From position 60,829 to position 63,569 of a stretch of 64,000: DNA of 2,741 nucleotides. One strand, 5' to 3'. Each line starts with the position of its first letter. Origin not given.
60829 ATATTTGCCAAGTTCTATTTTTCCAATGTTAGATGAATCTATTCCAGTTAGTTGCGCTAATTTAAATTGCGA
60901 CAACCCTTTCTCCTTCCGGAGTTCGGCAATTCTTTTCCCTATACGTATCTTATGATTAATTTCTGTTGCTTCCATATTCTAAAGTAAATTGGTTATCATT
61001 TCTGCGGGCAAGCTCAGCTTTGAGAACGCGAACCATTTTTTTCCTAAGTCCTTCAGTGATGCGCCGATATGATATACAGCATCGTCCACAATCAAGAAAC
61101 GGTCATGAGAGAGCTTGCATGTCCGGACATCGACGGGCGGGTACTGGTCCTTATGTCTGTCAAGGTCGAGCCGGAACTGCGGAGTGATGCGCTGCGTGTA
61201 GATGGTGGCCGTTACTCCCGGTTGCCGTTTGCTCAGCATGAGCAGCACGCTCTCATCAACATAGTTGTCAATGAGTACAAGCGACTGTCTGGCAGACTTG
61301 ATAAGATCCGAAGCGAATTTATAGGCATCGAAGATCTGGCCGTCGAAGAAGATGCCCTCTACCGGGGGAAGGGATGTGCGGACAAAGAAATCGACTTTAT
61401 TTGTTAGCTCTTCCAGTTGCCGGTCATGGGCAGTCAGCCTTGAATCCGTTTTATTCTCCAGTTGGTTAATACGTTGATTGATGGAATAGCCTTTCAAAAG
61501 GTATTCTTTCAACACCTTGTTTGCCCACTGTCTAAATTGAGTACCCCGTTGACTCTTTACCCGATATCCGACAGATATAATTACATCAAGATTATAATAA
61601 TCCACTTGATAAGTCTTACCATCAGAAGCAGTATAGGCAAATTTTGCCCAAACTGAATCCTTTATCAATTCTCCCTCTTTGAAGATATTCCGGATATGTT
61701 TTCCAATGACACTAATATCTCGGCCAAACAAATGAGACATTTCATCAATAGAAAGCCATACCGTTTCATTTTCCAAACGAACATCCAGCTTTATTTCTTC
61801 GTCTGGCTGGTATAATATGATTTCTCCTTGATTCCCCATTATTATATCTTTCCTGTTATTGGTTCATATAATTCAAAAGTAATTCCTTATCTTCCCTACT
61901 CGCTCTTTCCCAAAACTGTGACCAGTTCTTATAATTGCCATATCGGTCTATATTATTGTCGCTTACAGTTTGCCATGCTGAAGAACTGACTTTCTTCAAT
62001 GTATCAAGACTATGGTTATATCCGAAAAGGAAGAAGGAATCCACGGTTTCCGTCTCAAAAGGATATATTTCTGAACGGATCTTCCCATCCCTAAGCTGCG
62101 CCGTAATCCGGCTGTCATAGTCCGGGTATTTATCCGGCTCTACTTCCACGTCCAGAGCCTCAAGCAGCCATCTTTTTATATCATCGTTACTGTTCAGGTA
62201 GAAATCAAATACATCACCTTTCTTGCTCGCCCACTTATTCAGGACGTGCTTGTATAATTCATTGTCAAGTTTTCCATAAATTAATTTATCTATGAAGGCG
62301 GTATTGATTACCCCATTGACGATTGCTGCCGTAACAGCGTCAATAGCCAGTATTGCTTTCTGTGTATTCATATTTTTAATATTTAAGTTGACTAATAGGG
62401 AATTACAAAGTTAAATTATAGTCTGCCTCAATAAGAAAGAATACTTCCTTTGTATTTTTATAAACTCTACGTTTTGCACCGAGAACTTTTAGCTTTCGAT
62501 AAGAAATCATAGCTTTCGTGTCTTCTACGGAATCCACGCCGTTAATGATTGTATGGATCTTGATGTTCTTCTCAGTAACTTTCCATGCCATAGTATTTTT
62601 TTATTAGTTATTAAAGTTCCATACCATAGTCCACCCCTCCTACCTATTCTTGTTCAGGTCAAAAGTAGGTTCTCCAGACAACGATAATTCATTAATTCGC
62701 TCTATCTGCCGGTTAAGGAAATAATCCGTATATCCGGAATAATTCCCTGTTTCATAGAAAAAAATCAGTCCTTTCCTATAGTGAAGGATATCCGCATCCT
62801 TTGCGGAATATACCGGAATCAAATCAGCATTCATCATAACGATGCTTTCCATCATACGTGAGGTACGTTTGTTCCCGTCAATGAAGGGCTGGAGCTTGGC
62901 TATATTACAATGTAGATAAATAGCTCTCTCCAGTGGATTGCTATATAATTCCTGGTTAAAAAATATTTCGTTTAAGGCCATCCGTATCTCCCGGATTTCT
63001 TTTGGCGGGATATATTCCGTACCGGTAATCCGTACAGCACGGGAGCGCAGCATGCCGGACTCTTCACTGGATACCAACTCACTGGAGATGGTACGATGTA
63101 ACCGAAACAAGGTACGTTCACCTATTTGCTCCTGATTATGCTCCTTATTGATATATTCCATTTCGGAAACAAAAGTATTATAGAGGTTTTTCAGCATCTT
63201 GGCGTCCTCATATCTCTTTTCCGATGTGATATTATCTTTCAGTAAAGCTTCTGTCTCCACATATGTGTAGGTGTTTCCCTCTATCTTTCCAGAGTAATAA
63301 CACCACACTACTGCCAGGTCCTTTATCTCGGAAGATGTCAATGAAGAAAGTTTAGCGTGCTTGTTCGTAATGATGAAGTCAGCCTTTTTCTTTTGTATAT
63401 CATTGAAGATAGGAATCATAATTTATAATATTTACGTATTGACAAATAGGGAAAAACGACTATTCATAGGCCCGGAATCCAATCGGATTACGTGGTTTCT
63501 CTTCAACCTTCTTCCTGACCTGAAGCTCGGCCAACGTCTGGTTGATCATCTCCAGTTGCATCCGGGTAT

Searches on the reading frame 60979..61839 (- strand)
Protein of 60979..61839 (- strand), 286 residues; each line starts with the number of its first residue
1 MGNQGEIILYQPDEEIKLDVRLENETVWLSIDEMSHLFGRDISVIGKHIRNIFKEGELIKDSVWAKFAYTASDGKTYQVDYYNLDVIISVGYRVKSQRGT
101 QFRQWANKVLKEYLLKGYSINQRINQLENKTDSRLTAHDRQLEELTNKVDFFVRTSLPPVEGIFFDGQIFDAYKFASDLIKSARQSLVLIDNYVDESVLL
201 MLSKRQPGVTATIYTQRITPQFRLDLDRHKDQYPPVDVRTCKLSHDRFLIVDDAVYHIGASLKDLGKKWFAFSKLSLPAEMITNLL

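Call 62: search_protein_families(library=pfam, max_evalue=0.00001, proteins=[window:60979-61839:-])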
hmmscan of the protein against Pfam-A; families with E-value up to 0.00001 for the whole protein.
window:60979-61839:- (286 aa): 1 family
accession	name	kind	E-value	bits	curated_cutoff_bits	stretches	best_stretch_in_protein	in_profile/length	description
PF13310.11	Virulence_RhuM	-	5.7e-24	85.2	33.7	1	62-143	1-82/252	Virulence protein RhuM family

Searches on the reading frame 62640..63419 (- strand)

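Call 62: search_protein_families(library=pfam, max_evalue=0.00001, proteins=[window:62640-63419:-])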
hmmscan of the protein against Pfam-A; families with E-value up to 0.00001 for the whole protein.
window:62640-63419:- (259 aa): 1 family
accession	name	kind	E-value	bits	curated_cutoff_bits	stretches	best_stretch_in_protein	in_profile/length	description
PF02661.23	Fic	-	7.2e-12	46.4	24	1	101-191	4-89/93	Fic/DOC family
